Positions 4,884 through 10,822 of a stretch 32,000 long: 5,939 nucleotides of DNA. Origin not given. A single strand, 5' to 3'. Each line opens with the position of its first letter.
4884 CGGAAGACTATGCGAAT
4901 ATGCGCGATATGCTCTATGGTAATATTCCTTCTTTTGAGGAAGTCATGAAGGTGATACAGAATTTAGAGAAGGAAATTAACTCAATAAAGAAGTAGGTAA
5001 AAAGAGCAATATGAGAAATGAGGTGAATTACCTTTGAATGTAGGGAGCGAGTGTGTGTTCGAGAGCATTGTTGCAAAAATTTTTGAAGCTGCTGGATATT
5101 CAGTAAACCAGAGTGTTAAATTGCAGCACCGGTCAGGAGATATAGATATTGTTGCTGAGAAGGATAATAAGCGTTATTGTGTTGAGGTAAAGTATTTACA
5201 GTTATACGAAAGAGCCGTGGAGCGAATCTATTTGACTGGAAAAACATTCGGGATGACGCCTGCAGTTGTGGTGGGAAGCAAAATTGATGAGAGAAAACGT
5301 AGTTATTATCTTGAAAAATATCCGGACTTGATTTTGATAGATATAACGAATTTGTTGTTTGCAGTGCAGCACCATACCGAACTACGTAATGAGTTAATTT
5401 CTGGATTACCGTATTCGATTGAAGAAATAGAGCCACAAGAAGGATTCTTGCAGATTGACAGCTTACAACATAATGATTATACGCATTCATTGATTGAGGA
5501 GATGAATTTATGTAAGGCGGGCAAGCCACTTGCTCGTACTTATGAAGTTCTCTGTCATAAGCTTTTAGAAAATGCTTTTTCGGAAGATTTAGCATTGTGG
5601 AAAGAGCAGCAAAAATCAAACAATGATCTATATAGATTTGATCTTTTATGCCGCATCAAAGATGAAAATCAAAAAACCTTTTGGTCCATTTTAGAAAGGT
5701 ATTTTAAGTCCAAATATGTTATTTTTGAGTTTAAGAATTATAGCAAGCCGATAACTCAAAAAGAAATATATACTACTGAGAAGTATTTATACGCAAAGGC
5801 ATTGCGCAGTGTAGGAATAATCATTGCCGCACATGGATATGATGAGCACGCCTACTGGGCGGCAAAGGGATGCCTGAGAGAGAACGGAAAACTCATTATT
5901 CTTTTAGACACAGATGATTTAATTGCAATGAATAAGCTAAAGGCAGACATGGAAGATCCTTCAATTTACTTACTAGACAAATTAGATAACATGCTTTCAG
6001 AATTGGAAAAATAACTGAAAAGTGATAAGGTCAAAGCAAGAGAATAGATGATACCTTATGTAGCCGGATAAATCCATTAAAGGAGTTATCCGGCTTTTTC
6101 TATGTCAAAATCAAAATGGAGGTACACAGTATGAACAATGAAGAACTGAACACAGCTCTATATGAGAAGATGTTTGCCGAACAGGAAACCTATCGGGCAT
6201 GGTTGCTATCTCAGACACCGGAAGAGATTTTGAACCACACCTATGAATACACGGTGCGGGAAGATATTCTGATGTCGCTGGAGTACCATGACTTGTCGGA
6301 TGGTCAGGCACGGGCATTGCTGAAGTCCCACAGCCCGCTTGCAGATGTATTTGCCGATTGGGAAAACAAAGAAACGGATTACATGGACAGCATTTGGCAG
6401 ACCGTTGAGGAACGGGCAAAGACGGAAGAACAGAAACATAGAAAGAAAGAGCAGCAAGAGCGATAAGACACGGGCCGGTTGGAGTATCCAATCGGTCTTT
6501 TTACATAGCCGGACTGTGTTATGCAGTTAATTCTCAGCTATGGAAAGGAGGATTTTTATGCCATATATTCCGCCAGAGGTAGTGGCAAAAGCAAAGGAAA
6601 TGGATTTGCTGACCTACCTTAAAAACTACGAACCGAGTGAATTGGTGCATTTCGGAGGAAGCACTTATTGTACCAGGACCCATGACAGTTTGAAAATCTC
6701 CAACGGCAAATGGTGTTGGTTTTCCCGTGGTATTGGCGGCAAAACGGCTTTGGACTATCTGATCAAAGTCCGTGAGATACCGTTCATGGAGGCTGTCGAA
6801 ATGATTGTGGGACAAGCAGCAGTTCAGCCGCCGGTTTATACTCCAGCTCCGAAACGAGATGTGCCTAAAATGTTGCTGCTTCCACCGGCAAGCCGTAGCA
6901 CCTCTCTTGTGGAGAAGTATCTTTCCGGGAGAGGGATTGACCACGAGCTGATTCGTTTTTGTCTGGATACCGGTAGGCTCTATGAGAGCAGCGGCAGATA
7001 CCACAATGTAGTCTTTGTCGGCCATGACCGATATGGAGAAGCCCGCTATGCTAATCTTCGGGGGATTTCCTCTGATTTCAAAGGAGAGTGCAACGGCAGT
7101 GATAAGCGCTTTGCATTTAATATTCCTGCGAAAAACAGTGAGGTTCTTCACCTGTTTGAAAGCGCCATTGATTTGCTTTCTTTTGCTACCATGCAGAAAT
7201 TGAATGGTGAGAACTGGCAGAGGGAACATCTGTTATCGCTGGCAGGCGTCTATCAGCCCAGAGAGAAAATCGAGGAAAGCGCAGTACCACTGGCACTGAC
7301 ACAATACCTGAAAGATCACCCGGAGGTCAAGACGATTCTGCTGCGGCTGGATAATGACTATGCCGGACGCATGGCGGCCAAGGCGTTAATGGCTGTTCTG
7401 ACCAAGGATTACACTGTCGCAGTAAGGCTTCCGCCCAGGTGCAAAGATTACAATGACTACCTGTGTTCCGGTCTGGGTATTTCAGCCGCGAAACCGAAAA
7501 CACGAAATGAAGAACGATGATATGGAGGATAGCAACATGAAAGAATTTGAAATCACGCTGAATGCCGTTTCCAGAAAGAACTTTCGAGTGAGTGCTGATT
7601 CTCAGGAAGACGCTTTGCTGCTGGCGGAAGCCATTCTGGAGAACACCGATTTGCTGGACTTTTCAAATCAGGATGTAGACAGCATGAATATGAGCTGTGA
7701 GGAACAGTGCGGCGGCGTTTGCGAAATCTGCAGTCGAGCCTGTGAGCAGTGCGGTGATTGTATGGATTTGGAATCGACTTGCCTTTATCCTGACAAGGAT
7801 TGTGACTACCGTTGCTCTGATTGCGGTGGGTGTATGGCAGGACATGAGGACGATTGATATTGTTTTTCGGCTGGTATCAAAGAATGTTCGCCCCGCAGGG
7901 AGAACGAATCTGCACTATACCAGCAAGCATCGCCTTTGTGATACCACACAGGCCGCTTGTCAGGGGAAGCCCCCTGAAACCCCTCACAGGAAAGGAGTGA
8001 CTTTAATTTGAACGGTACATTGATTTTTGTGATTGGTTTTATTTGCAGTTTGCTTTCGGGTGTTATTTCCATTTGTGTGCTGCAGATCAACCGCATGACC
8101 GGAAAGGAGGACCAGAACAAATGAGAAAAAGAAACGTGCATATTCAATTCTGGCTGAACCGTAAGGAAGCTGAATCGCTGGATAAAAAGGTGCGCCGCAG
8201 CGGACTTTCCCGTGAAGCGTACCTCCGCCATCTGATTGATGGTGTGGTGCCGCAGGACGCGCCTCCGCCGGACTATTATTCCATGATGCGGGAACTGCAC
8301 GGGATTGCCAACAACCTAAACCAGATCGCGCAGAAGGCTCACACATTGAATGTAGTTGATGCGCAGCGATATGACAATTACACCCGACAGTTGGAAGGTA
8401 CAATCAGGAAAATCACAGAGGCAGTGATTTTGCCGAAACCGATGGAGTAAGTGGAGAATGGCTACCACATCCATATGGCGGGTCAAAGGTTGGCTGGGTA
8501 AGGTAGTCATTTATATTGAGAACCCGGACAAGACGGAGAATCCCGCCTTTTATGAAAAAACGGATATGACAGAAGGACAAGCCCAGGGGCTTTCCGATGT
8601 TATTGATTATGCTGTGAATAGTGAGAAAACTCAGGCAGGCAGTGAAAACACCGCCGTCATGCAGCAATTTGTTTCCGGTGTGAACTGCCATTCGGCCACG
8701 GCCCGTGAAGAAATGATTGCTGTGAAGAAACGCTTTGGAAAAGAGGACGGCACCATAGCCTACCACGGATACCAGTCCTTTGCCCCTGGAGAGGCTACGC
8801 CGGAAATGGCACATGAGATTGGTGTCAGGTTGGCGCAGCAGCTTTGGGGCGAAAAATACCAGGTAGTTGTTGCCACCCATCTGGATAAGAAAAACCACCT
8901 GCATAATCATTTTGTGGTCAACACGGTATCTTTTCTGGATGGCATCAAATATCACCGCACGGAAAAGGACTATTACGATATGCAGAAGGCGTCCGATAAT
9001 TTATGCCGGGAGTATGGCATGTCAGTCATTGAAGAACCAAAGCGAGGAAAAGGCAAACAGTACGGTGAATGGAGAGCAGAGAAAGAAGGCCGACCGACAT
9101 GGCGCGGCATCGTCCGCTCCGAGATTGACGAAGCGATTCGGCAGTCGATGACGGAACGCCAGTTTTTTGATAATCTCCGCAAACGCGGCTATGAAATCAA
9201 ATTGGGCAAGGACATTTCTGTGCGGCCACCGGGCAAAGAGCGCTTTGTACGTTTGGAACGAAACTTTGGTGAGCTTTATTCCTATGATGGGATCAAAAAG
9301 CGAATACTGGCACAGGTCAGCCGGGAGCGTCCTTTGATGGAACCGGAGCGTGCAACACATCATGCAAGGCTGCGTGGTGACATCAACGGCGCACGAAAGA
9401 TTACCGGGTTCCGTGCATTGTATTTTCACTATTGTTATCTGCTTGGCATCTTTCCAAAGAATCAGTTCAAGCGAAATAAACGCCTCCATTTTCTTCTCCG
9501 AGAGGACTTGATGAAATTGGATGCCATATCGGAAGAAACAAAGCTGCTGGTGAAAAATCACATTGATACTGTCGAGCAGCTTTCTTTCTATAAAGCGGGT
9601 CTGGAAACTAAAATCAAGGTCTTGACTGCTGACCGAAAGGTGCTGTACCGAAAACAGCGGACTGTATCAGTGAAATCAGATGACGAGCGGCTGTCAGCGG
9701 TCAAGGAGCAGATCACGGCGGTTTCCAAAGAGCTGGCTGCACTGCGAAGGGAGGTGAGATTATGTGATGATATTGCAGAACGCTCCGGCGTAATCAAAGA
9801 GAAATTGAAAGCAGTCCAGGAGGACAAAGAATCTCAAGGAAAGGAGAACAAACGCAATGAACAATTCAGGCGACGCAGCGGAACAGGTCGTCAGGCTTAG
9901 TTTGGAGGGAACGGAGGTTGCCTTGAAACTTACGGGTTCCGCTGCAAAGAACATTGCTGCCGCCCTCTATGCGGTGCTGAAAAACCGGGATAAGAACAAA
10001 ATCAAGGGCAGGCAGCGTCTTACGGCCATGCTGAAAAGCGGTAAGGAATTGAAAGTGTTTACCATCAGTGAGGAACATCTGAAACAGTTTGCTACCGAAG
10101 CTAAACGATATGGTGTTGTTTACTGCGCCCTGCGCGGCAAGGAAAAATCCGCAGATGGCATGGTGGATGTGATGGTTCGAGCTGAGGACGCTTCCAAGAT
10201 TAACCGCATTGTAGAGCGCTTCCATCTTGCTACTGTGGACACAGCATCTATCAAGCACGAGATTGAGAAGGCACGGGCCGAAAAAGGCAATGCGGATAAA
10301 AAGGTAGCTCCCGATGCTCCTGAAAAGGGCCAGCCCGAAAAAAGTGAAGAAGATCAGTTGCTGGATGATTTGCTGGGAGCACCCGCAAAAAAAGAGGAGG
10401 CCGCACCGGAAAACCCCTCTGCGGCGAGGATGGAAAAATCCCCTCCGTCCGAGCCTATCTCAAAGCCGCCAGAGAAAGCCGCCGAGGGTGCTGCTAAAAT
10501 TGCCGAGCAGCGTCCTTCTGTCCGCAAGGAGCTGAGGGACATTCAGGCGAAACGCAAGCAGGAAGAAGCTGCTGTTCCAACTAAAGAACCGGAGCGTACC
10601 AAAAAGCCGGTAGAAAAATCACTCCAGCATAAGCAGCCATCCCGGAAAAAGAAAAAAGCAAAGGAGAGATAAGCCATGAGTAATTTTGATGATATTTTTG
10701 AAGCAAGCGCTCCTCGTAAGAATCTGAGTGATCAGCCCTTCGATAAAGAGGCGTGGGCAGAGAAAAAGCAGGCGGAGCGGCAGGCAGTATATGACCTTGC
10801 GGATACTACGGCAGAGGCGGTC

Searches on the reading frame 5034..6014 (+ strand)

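Call 50: search_protein_families(library=pfam, proteins=[window:5034-6014:+], max_evalue=0.001)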
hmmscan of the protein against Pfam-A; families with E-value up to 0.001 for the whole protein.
window:5034-6014:+ (326 aa): 1 family
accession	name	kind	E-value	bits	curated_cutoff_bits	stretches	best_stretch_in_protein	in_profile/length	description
PF04471.18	Mrr_cat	-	2e-10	41.2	21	1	9-67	9-71/115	Restriction endonuclease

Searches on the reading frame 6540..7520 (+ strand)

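Call 50: search_protein_families(library=pfam, proteins=[window:6540-7520:+], max_evalue=0.001)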
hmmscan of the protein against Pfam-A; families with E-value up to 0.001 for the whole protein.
window:6540-7520:+ (326 aa): 3 families
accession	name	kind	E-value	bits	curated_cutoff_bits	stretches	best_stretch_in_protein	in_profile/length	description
PF13154.11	DUF3991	-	1.6e-16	60.9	24.5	1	127-194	2-70/74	Protein of unknown function (DUF3991)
PF13155.12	Toprim_2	-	6.1e-13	49.4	22.1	1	205-308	2-88/88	Toprim-like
PF13362.12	Toprim_3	-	4.8e-05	24.2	27.2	1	262-310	40-91/95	Toprim domain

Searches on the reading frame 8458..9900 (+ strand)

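Call 50: search_protein_families(library=pfam, proteins=[window:8458-9900:+], max_evalue=0.001)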
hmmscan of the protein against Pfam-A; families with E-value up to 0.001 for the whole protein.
window:8458-9900:+ (480 aa): 1 family
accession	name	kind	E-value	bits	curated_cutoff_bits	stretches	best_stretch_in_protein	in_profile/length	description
PF03432.20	Relaxase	-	1.4e-37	129.4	24.6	1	65-187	8-131/132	MobA/VirD2-like, nuclease domain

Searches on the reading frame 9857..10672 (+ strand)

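Call 50: search_protein_families(library=pfam, proteins=[window:9857-10672:+], max_evalue=0.001)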
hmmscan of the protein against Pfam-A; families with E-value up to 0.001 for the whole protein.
window:9857-10672:+ (271 aa): 1 family
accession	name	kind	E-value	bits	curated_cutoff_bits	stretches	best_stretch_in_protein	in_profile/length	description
PF12687.12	DUF3801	-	8.1e-32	110.4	24.1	1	30-244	1-129/131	Protein of unknown function (DUF3801)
